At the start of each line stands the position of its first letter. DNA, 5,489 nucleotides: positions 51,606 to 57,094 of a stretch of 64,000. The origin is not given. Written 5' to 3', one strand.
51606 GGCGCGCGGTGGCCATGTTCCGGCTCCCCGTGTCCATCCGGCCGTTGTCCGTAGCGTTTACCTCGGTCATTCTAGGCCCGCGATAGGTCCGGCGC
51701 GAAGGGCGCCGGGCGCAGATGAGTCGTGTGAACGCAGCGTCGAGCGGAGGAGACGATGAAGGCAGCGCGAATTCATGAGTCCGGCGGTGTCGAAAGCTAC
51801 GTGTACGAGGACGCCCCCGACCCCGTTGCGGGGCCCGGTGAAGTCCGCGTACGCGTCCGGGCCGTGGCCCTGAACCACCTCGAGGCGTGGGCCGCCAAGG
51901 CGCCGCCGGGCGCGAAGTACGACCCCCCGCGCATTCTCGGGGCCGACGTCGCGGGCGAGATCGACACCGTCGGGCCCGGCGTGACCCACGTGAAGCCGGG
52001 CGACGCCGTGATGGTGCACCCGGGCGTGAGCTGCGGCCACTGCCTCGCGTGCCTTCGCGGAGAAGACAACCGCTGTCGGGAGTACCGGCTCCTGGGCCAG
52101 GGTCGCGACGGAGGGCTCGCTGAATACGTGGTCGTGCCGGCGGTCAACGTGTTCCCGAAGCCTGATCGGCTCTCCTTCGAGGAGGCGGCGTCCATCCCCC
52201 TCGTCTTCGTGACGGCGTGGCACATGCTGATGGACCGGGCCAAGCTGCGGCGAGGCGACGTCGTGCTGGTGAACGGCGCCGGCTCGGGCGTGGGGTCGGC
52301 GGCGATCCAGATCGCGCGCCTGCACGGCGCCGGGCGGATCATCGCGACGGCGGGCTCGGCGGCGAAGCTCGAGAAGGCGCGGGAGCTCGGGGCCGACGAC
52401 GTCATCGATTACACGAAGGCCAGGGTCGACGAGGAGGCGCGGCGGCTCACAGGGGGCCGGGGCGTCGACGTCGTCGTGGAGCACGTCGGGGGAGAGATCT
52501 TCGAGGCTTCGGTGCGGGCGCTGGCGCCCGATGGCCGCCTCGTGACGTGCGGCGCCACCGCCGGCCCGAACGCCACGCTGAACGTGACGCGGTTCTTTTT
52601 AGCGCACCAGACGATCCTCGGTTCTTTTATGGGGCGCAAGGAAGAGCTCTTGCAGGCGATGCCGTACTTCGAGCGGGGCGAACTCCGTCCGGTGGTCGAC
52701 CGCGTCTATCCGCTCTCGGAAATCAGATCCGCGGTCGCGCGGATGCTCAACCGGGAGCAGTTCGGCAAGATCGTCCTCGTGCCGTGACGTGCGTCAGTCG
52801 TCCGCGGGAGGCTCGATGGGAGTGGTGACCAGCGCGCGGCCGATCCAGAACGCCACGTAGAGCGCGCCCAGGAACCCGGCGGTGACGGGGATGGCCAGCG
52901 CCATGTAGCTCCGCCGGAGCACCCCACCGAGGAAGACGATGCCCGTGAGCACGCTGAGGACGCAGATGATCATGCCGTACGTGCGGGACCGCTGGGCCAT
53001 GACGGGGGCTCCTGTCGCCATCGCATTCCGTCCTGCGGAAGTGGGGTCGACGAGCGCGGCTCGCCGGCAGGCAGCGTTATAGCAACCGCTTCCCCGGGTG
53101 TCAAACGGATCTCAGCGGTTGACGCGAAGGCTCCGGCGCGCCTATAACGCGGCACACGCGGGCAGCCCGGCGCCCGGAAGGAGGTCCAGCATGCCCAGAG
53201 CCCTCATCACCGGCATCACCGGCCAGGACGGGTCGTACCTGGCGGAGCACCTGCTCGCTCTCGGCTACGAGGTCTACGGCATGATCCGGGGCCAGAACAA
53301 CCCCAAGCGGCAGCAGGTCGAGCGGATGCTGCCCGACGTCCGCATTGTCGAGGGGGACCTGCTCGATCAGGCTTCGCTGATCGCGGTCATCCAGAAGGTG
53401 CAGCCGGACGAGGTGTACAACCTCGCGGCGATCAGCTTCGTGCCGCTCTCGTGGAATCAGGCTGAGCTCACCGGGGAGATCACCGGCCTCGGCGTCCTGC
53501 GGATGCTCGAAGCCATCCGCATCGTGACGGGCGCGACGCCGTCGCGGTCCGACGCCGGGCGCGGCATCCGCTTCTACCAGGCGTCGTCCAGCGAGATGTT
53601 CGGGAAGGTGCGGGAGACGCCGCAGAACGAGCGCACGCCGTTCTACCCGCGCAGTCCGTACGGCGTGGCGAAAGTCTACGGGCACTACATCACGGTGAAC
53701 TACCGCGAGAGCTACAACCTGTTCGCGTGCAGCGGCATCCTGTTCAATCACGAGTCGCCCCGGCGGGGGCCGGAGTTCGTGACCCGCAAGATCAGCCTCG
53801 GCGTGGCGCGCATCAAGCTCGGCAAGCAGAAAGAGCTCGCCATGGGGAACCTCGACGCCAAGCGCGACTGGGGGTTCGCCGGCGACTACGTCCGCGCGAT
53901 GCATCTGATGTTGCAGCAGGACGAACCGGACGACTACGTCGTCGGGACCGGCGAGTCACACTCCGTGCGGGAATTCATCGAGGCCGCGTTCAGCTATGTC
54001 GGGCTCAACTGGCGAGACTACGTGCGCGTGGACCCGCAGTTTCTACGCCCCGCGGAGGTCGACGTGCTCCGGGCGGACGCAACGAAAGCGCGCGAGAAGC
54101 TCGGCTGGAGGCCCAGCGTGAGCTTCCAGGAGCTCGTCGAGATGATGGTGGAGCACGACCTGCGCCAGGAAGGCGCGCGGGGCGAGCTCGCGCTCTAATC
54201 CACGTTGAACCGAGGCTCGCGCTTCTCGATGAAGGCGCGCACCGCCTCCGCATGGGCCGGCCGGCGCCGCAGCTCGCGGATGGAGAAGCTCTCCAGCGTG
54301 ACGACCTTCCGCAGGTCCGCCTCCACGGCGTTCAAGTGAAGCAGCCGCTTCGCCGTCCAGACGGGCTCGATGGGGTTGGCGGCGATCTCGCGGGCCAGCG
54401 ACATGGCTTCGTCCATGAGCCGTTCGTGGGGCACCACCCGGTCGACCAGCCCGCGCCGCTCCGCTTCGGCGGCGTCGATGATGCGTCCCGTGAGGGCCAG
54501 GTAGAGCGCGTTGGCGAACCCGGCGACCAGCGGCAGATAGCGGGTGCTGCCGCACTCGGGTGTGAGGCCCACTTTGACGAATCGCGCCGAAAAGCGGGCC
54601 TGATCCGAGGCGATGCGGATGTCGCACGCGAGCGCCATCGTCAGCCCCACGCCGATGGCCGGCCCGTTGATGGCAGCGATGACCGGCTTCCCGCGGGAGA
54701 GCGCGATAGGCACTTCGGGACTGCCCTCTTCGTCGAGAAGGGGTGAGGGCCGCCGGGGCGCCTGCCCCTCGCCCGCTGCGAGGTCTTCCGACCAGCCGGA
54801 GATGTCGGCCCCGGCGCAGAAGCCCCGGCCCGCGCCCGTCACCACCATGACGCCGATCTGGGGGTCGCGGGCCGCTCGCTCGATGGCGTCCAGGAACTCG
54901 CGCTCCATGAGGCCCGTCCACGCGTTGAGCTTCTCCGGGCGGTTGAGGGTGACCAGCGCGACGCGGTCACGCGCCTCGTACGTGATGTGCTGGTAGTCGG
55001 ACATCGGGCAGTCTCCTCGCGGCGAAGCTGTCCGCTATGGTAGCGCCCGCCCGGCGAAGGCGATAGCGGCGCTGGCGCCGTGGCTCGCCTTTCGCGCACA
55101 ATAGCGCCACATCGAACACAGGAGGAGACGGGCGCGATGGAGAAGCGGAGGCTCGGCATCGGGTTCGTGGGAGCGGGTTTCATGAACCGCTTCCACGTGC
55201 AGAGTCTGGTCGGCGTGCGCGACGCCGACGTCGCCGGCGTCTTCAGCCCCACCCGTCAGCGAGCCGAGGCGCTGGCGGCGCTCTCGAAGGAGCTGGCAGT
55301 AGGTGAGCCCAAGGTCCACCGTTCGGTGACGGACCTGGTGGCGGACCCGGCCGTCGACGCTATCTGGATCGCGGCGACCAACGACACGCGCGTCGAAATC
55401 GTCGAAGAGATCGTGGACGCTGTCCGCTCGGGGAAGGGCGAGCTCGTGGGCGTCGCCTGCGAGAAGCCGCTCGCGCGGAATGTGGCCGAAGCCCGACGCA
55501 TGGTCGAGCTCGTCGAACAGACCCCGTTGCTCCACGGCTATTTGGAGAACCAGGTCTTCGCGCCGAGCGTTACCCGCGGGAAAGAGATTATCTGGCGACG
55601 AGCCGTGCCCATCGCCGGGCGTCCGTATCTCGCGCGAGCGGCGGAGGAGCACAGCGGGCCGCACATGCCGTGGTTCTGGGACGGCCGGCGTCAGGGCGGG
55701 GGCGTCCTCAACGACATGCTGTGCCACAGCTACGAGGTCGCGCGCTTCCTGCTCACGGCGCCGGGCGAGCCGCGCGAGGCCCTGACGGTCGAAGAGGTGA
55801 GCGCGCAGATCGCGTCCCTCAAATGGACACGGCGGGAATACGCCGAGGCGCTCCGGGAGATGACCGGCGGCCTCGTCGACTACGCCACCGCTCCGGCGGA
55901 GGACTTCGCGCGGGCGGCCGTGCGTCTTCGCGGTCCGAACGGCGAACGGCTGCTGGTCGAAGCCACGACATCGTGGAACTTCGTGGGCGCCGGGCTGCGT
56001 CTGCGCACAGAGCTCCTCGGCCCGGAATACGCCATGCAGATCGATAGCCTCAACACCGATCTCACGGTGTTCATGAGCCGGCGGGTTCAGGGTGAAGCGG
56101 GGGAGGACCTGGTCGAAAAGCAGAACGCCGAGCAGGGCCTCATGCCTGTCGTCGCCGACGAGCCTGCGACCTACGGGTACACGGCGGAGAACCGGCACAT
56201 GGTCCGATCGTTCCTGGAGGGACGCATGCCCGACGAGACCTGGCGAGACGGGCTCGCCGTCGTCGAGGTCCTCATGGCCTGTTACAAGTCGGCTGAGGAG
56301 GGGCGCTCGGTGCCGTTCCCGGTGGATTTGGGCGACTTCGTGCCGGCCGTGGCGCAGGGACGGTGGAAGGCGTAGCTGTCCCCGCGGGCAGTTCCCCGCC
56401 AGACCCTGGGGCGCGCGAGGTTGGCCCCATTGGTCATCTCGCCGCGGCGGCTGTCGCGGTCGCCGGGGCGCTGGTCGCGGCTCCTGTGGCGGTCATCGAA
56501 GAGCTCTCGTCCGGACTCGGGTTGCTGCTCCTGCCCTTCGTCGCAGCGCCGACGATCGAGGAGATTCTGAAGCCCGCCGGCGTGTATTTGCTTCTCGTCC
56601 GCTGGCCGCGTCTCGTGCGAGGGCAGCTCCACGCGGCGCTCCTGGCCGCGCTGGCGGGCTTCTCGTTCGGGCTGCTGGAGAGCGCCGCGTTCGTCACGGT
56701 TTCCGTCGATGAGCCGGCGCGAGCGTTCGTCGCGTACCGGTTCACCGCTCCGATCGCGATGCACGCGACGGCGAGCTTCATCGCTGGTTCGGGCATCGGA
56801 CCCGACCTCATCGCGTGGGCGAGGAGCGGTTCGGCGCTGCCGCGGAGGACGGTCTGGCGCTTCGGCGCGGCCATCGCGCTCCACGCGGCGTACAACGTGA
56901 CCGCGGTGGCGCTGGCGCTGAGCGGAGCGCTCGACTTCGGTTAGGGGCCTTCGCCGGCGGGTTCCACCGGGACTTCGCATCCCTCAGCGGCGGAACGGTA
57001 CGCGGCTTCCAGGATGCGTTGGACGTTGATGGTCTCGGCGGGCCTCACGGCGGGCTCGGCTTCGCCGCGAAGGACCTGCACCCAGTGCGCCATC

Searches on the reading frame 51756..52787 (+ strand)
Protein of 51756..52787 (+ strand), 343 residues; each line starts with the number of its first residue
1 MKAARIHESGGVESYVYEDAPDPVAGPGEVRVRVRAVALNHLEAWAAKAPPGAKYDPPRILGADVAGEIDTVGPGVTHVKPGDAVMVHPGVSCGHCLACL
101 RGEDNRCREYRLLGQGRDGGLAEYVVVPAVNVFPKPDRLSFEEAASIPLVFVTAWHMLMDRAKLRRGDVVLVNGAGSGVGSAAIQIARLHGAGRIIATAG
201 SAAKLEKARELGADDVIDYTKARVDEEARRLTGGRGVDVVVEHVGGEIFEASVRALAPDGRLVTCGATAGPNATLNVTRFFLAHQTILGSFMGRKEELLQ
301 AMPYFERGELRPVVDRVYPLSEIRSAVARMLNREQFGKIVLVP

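Call 45: search_protein_families(library=pfam, proteins=[window:51756-52787:+], max_evalue=0.001)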
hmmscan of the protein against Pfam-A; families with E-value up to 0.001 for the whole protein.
window:51756-52787:+ (343 aa): 3 families
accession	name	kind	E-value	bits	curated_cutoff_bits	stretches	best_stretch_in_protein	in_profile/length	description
PF00107.32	ADH_zinc_N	-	6.8e-37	126.7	31.8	1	178-304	1-126/129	Zinc-binding dehydrogenase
PF13602.12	ADH_zinc_N_2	-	3.7e-27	96.3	27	1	211-341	1-134/134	Zinc-binding dehydrogenase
PF08240.17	ADH_N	-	3.9e-27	95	23.5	1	26-137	1-104/104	Alcohol dehydrogenase GroES-like domain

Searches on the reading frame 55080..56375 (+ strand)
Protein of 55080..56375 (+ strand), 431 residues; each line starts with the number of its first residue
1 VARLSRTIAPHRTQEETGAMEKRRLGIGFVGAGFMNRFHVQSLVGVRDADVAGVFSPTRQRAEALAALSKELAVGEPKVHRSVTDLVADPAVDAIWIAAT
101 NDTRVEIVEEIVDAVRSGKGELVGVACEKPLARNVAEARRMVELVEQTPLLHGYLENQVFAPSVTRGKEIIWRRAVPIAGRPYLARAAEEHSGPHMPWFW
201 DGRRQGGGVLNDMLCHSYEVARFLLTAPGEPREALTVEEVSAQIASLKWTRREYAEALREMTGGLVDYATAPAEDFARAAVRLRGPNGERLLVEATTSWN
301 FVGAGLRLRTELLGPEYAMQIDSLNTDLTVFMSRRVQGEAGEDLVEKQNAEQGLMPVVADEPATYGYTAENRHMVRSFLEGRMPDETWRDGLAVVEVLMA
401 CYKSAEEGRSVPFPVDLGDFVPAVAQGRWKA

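Call 45: search_protein_families(library=pfam, proteins=[window:55080-56375:+], max_evalue=0.001)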
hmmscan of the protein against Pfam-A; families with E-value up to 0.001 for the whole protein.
window:55080-56375:+ (431 aa): 3 families
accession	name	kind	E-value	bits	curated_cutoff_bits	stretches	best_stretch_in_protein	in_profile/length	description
PF01408.29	GFO_IDH_MocA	-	1.5e-16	61.6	24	1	26-148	2-112/120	Oxidoreductase family, NAD-binding Rossmann fold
PF02894.22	GFO_IDH_MocA_C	-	1.7e-09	38.2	22.9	1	201-412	33-217/218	Oxidoreductase family, C-terminal alpha/beta domain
PF22725.1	GFO_IDH_MocA_C3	-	1.1e-07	32.4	27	1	180-312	14-116/124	GFO/IDH/MocA C-terminal domain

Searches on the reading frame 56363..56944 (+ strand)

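Call 45: search_protein_families(library=pfam, proteins=[window:56363-56944:+], max_evalue=0.001)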
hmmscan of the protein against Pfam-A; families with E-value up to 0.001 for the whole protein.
window:56363-56944:+ (193 aa): 1 family
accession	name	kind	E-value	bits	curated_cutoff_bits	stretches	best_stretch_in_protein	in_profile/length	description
PF13367.11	PrsW-protease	-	6.3e-15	55.7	23.5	1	28-184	6-177/196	PrsW family intramembrane metalloprotease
